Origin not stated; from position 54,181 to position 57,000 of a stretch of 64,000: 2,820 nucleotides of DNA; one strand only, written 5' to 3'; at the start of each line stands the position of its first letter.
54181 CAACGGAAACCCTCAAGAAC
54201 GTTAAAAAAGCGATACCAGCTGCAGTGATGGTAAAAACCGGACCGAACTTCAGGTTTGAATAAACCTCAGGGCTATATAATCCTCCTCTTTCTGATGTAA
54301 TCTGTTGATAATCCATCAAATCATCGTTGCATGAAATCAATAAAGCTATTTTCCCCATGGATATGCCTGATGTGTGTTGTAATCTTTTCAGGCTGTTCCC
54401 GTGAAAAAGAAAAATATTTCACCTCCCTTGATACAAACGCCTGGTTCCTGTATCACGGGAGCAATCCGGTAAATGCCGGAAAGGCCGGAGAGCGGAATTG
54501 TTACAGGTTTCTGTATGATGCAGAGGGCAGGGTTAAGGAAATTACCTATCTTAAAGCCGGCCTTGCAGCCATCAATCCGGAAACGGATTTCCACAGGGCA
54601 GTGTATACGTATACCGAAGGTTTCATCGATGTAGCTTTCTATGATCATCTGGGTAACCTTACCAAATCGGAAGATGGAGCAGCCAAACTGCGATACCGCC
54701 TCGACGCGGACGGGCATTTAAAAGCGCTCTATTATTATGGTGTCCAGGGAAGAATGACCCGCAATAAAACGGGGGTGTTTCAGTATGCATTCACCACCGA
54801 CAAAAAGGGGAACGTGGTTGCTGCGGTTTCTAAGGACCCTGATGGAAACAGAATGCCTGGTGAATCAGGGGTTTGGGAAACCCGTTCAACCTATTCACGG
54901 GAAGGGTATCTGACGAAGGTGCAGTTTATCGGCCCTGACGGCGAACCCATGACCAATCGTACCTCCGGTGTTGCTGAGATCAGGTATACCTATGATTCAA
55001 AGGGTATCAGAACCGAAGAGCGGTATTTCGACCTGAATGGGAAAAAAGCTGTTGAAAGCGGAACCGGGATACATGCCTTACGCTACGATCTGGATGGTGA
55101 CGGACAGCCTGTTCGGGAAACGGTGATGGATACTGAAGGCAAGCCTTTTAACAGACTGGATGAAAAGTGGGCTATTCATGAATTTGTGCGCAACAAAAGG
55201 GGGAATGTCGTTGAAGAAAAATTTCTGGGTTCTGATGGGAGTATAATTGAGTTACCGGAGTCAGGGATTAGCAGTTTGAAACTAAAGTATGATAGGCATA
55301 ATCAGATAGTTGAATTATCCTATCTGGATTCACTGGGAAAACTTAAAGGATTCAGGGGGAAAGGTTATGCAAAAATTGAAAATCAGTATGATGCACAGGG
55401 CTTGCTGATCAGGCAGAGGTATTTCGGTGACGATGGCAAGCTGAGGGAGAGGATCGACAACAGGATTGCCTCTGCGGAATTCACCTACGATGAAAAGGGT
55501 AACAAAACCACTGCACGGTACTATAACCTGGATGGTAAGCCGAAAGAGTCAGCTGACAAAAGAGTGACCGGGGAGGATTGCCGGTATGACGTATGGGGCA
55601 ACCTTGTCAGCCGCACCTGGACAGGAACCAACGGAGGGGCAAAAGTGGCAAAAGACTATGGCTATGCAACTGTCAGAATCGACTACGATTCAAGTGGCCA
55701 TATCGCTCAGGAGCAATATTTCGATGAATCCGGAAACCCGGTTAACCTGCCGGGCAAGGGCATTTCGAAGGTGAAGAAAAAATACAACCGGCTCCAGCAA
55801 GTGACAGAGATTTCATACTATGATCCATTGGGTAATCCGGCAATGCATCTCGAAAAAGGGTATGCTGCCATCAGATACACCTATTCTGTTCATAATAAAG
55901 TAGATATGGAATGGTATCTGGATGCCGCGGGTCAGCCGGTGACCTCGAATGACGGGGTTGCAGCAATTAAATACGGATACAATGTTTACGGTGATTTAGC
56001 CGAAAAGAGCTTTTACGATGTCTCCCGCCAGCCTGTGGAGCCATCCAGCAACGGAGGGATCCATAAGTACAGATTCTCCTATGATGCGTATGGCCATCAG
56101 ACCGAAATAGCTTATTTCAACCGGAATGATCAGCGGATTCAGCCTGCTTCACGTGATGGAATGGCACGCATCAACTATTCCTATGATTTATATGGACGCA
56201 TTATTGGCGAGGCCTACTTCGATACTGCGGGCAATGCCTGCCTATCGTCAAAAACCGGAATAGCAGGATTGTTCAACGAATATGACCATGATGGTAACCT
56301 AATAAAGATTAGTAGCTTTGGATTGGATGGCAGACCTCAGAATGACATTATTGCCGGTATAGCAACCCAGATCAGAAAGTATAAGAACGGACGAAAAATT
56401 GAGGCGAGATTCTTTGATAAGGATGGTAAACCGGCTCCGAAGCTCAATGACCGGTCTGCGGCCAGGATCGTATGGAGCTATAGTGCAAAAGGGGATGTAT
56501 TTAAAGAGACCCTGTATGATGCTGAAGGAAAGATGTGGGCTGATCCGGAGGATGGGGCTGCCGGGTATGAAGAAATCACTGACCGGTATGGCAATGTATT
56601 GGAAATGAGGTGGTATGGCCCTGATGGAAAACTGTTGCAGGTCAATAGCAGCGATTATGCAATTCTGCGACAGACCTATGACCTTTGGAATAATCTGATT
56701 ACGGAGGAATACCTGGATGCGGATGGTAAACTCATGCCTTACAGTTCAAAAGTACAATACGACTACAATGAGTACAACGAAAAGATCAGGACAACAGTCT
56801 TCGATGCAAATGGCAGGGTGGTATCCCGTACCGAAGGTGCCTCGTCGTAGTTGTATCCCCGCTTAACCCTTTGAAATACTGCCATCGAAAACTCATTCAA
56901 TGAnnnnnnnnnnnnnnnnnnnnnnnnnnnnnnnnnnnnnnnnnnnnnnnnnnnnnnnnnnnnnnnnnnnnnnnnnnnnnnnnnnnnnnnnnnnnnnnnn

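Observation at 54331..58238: Adjacent paralogous lipoproteins made of 24 and 12 copies of a compressed 33-residue YD-like repeat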

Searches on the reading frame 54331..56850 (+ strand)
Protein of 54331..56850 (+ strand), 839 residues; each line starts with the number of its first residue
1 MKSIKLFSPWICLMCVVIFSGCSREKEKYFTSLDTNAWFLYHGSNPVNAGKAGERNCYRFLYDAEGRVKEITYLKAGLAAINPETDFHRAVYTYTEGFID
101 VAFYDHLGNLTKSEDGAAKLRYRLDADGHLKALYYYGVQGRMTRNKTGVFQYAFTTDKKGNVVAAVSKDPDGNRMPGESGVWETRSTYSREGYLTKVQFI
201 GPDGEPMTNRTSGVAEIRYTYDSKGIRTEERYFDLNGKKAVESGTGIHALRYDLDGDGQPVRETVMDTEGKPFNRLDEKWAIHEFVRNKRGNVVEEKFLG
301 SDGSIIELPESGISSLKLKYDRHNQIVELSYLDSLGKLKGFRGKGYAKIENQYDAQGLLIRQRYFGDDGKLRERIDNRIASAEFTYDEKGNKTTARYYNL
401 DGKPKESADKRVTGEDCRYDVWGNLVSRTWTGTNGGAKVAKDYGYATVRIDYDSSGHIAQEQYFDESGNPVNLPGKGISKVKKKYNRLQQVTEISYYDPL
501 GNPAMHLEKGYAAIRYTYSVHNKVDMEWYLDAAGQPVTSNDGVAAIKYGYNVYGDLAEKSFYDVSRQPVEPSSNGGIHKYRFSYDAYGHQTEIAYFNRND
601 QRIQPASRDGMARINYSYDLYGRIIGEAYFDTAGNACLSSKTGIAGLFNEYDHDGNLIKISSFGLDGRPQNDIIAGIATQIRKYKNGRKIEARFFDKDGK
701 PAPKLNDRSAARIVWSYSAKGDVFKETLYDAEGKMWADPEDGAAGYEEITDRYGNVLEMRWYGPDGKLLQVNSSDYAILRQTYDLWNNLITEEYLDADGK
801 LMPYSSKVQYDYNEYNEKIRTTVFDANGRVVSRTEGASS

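Call 3: search_protein_families(library=pfam, proteins=[window:54331-56850:+], max_evalue=1)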
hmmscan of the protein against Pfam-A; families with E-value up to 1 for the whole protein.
window:54331-56850:+ (839 aa): 3 families
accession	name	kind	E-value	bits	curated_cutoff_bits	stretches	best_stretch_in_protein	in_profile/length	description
PF05593.20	RHS_repeat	-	2.5e-07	31.3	22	0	104-131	1-29/38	RHS Repeat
PF07661.19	MORN_2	-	8.6e-05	22.8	29.6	0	758-770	4-16/22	MORN repeat variant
PF23875.1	DUF7229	-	0.04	14.5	27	0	195-222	32-60/90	Domain of unknown function (DUF7229)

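Call 4: search_protein_families(library=ncbifam, proteins=[window:54331-56850:+], max_evalue=1)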
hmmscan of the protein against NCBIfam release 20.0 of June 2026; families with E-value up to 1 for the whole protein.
window:54331-56850:+ (839 aa): 1 family
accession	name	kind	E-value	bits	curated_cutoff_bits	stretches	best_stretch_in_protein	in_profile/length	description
TIGR01643.1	YD_repeat_2x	repeat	7.4e-13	48.4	15.8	0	762-793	1-32/42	YD repeat-containing protein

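Call 10: search_solved_structures(query=window:54331-56850:+, max_evalue=1, show_alignments=2)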
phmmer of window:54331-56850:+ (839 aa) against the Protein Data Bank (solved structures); distinct sequences matched with E-value up to 1: 0.
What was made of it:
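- Tried and rejected: Sequence search of A against PDB chains found no hit at E<=1 (call 10).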

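Call 13: find_homologous_proteins(query=window:54331-56850:+)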
Query window:54331-56850:+ (839 aa): 43 proteins with E <= 0.001 among 8000 candidates.
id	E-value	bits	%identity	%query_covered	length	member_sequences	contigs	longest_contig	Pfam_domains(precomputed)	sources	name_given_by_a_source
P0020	7.1e-262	890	50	99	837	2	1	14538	PF05593.20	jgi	-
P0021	1.4e-65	240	28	79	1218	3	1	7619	PF13676.12,PF08937.17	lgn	-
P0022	3.3e-62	229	27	85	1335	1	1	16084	PF07714.24,PF00069.32,PF05593.20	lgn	-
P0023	4.5e-57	212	24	90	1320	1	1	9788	PF05593.20,PF13676.12,PF08937.17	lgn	-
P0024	2.2e-56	210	29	83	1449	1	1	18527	PF07714.24,PF00069.32,PF17820.8,PF05593.20,PF00595.30,PF13180.13,PF27244.1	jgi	jgi:YD repeat-containing protein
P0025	1.4e-53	201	25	71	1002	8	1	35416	PF13676.12,PF08937.17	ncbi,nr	ncbi:MAG: TIR domain-containing protein [Bacteroidales bacterium]|nr:TIR domain-containing protein [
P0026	5.5e-52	195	23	81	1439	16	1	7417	PF13676.12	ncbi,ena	-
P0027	1.9e-48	184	24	97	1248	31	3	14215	PF07714.24,PF00069.32,PF03109.23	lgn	-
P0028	6.8e-47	179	25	81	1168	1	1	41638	PF07714.24,PF00069.32,PF01636.30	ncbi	ncbi:MAG: serine/threonine-protein kinase, partial [Polyangiaceae bacterium]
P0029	2.6e-46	177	26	85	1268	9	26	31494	PF07714.24,PF00069.32,PF05593.20,PF03109.23,PF17667.8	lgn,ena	-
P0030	2.7e-46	177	23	76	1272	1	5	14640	PF07714.24,PF00069.32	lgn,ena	-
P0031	8.8e-46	175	26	74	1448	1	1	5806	PF17820.8,PF05593.20,PF20703.4,PF13191.13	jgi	-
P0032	6.9e-45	172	24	92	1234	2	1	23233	PF01582.26,PF27244.1,PF13676.12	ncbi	-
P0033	3.0e-44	170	25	86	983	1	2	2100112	PF13676.12,PF08937.17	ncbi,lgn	ncbi:MAG: toll/interleukin-1 receptor domain-containing protein [Rhizomicrobium sp.]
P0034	3.0e-44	170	24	65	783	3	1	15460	PF05593.20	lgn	-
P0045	5.3e-36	143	25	86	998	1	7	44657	-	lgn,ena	-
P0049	2.2e-30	124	28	59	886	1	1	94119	PF13676.12,PF08937.17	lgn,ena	-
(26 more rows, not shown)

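Call 18: search_protein_families(library=pfam, proteins=[P0024, P0021, P0031, P0045, P0020, P0032], max_evalue=0.01)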
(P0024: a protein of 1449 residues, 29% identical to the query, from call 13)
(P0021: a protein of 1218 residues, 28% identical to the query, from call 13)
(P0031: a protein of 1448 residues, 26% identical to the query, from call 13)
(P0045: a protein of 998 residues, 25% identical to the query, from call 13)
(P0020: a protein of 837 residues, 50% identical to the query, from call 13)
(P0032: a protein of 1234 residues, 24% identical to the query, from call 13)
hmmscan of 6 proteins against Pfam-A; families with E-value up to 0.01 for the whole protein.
P0024 (1449 aa): 8 families
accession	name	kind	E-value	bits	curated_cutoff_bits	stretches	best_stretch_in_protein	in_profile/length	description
PF00069.31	Pkinase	-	2.6e-51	175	31.7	1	82-376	1-253/263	Protein kinase domain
PF07714.23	PK_Tyr_Ser-Thr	-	4.5e-34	118.4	23.1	1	86-374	5-248/258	Protein tyrosine and serine/threonine kinase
PF17820.7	PDZ_6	-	8.5e-10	38.7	27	1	1354-1407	1-54/54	PDZ domain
PF05593.20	RHS_repeat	-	1.5e-07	32.1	22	0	728-771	1-33/38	RHS Repeat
PF13180.12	PDZ_2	-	8.8e-07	29.6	27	1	1341-1417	12-79/80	PDZ domain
PF00595.29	PDZ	-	1.7e-05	25.5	23.2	1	1350-1404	24-79/81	PDZ domain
PF13490.11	zf-HC2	-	0.00085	19.8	22.2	1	12-36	10-34/35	Putative zinc-finger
PF06293.20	Kdo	-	0.0042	17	21.3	1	166-216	104-155/207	Lipopolysaccharide kinase (Kdo/WaaP) family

P0021 (1218 aa): 4 families
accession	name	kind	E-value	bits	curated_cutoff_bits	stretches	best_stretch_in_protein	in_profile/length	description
PF13676.11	TIR_2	-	9.1e-15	55.7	28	1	13-120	2-94/122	TIR domain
PF08937.16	ThsB_TIR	-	7.5e-07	29.9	21.2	1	13-106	1-88/100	Thoeris protein ThsB, TIR-like domain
PF05593.20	RHS_repeat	-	0.0013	19.5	22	0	426-441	17-32/38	RHS Repeat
PF01582.25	TIR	-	0.0047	17.2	21.3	1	55-107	33-86/179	TIR domain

P0031 (1448 aa): 8 families
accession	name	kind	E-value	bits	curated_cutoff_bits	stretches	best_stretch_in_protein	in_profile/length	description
PF20703.3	nSTAND1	-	3.1e-100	336.9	27.1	1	6-427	1-373/379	Novel STAND NTPase 1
PF05593.20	RHS_repeat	-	7.8e-10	39.3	22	0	794-834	1-30/38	RHS Repeat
PF17820.7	PDZ_6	-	8.2e-09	35.5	27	1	1357-1409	2-54/54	PDZ domain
PF13191.12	AAA_16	-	3.4e-07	31.3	32.6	1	21-157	2-144/167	AAA ATPase domain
PF00595.29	PDZ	-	0.00025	21.8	23.2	1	1341-1400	14-74/81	PDZ domain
PF25201.1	nSTAND6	-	0.0014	19.1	27.7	1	22-57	2-37/148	Novel STAND NTPase 6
PF13180.12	PDZ_2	-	0.0021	18.8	27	1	1354-1418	13-78/80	PDZ domain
PF22476.1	Ago_N_3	-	0.0025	18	27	0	1289-1309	16-36/60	Argonaute, N-terminal domain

P0045 (998 aa): 3 families
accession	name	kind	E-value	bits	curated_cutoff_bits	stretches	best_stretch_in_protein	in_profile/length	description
PF07661.19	MORN_2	-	0.0028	18.1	29.6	0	737-753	5-21/22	MORN repeat variant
PF04809.18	HupH_C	-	0.0032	17.7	23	0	820-855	49-84/118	HupH hydrogenase expression protein, C-terminal conserved region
PF10382.14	ZGRF1-like_N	-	0.0033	18.1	23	0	541-567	29-51/80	DNA helicase ZGRF1-like, N-terminal domain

P0020 (837 aa): 1 family
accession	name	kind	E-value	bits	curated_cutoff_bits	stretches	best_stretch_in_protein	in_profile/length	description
PF05593.20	RHS_repeat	-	1.2e-08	35.6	22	0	615-631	17-33/38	RHS Repeat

P0032 (1234 aa): 3 families
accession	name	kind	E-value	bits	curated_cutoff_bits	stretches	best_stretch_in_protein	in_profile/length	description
PF13676.11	TIR_2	-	1.1e-10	42.4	28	1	36-149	2-93/122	TIR domain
PF01582.25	TIR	-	1.3e-05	25.6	21.3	1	69-153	24-103/179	TIR domain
PF13240.11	Zn_Ribbon_1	-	4.4e-05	23.6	25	1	3-23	2-22/23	zinc-ribbon domain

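Call 30: find_encoding_contigs(protein=P0020, flank=10000, max_places=4)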
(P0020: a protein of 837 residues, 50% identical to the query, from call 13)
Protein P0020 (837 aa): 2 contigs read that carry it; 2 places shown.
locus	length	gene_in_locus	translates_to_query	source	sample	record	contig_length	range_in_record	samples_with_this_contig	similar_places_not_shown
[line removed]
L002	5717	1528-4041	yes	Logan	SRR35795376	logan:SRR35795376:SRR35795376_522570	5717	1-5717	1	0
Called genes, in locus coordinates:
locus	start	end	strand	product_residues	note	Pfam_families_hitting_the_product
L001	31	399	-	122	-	-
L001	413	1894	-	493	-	PF00999:Na_H_Exchanger, PF02080:TrkA_C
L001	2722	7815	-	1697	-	PF08447:PAS_3, PF13426:PAS_9, PF00989:PAS, PF08447:PAS_3, PF13426:PAS_9, PF08447:PAS_3, PF13426:PAS_9, PF08447:PAS_3, +20 more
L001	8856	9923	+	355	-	-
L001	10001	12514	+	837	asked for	PF05593:RHS_repeat (faint)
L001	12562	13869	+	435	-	-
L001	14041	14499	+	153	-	?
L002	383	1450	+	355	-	-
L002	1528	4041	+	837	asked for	PF05593:RHS_repeat (faint)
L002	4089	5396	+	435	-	-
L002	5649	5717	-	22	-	?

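Call 31: find_related_loci(query=window:54331-56847:+, collection=genome_contigs, flank=8000)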
Query window:54331-56847:+ (839 aa) in genome_contigs; peptide patterns used: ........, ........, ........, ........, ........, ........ (x = any residue, [..] = any of these).
20 stretches matched a pattern, but none encodes a relative of the query by tblastn (E <= 1e-3).
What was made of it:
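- Tried and rejected: A genome_contigs scan with A found no relative (call 31).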

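Call 35: search_protein_families(library=padloc, proteins=[window:54331-56850:+], max_evalue=0.1)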
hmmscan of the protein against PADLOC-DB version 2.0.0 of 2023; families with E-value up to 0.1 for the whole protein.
window:54331-56850:+ (839 aa): 0 families

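Call 41: predict_structure(alignment_id=A2)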
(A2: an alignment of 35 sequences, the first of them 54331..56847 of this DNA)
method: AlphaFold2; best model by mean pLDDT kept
length: 839 residues; sequences in the alignment: 35
mean_pLDDT: 89.0   pTM: 0.80
mean pLDDT of the five models: 89.0, 87.8, 87.6, 87.2, 86.2
residues with pLDDT >= 90: 530; 70-90: 255; 50-70: 35; < 50: 19
segments of 3 or more residues with pLDDT < 50: 1-7, 77-85, 837-839
pLDDT, mean of each block of 10 residues (from residue 1): 45 63 71 68 75 74 88 61 60 94 88 87 93 92 90 92 93 89 93 91 92 93 87 94 92 84 94 90 90 90 86 90 87 90 88 89 94 91 94 95 92 96 94 93 95 92 97 95 93 97 95 94 93 96 96 92 96 91 93 97 89 94 94 95 96 90 96 96 89 97 91 87 90 91 92 85 93 85 90 93 86 88 90 65
secondary structure, 60 per line:
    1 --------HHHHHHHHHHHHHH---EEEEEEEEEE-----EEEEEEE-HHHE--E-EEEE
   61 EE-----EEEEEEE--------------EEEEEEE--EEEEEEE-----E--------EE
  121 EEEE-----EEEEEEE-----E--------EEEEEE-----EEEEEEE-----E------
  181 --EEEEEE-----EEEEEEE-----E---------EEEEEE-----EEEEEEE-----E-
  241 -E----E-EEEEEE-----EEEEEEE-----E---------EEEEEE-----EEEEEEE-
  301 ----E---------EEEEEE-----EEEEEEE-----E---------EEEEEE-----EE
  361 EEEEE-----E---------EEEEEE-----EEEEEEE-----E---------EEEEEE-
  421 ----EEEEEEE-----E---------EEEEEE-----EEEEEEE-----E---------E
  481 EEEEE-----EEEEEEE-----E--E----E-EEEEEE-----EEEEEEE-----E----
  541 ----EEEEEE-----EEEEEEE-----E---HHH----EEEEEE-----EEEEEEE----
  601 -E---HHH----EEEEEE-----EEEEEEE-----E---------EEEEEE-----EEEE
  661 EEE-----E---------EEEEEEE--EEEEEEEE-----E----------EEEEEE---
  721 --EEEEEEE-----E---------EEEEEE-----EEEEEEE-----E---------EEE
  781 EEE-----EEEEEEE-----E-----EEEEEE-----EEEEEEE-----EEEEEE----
elements in order (helices of 4 or more, strands of 3 or more residues): H9-22 E26-35 E41-47 E57-62 E68-74 E89-95 E98-104 E119-124 E130-136 E151-156 E162-168 E183-188 E194-200 E216-221 E227-233 E249-254 E260-266 E282-287 E293-299 E315-320 E326-332 E348-353 E359-365 E381-386 E392-398 E414-419 E425-431 E447-452 E458-464 E480-485 E491-497 E513-518 E524-530 E545-550 E556-562 E579-584 E590-596 E613-618 E624-630 E646-651 E657-663 E679-685 E688-695 E712-717 E723-729 E745-750 E756-762 E778-783 E789-795 E807-812 E818-824 E830-835
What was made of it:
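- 54331..56850 (+): Protein A, 839 aa: lipoprotein with a cap and 24 repeat units. AF2 pLDDT 89, pTM 0.80 (call 41).
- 54331..54396 (+): A: signal peptide and lipobox (..VIFSG-C22). Modelled as a helix, residues 9-22 (call 41).
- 54397..54501 (+): A: membrane-proximal cap (residues 23-57, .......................CYRF). It is modelled as a hairpin, E26-35/E41-47 (call 41).
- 54502..56847 (+): A: array of 24 units of 29-34 aa (mode 33). Each unit has strands of 6 and 7 residues plus a connector of about 14 residues (call 41).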

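Call 44: fold_search(model_id=the predicted structure, library=pdb)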
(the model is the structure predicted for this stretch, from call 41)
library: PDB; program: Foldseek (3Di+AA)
matches with E <= 10: 873; with E <= 0.001: 84
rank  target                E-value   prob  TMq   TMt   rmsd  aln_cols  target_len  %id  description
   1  7q97_A                1.8e-30  1.00  0.30  0.25  20.6       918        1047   15  Structure of the bacterial type VI secretion system effector RhsA. (released 2021-12-22)
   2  8qja_D                6.1e-30  1.00  0.33  0.29  18.0       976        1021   14  T6SS-linked Rhs repeat protein - Advenella mimigardefordensis VgrG-Rhs core (released 2024-09-25)
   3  8qja_A                1.6e-29  1.00  0.28  0.24  23.0      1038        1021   13  T6SS-linked Rhs repeat protein - Advenella mimigardefordensis VgrG-Rhs core (released 2024-09-25)
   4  8qjb_A                4.5e-29  1.00  0.19  0.16  30.8       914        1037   13  T6SS-linked Rhs repeat protein - Salmonella bongori Rhs-core domain extended N-terminus (released 2024-09-25)
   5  7pq5                  5.6e-29  1.00  0.29  0.24  21.3       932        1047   16  Photorhabdus laumondii T6SS-associated Rhs protein carrying the Tre23 toxin domain (released 2021-12-01)
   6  8qja_C                7.0e-29  1.00  0.34  0.29  20.3       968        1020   13  T6SS-linked Rhs repeat protein - Advenella mimigardefordensis VgrG-Rhs core (released 2024-09-25)
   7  8cp6_B                9.2e-29  1.00  0.39  0.31  15.6       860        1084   16  Type six secretion system exported effector 5 (Tse5) (released 2023-12-06)
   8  8qja_B                1.3e-28  1.00  0.26  0.22  26.6      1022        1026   13  T6SS-linked Rhs repeat protein - Advenella mimigardefordensis VgrG-Rhs core (released 2024-09-25)
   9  8qjc                  1.3e-28  1.00  0.19  0.16  30.9       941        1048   13  T6SS-linked Rhs repeat protein - Salmonella bongori Rhs-core domain with toxin domain (released 2024-09-25)
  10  8qjd_B                2.4e-28  1.00  0.19  0.16  26.7      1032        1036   13  T6SS-linked Rhs repeat protein - Salmonella bongori Rhs-core domain (released 2024-09-25)
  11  8uxt                  4.7e-28  1.00  0.35  0.23  17.6       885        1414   14  Acinetobacter baumannii Tse15 Rhs effector, toxin cleavage mutant (D1369N, D1391N) (released 2024-10-09)
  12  8uy4_A                9.0e-28  1.00  0.23  0.16  23.1       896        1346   14  Acinetobacter baumannii Tse15 Rhs effector (released 2024-10-09)
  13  9ifo_A                1.4e-26  1.00  0.23  0.15  25.3       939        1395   15  Structure of Teneurin-Like Protein (TLP) (released 2026-03-11)
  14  8h8b                  6.2e-26  1.00  0.27  0.23  22.1       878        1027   14  Type VI secretion system effector RhsP in its pre-autoproteolysis and monomeric form (released 2023-01-18)
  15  8h8a_A                7.6e-25  1.00  0.28  0.25  18.0       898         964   13  Type VI secretion system effector RhsP in its post-autoproteolysis and monomeric form (released 2023-01-18)
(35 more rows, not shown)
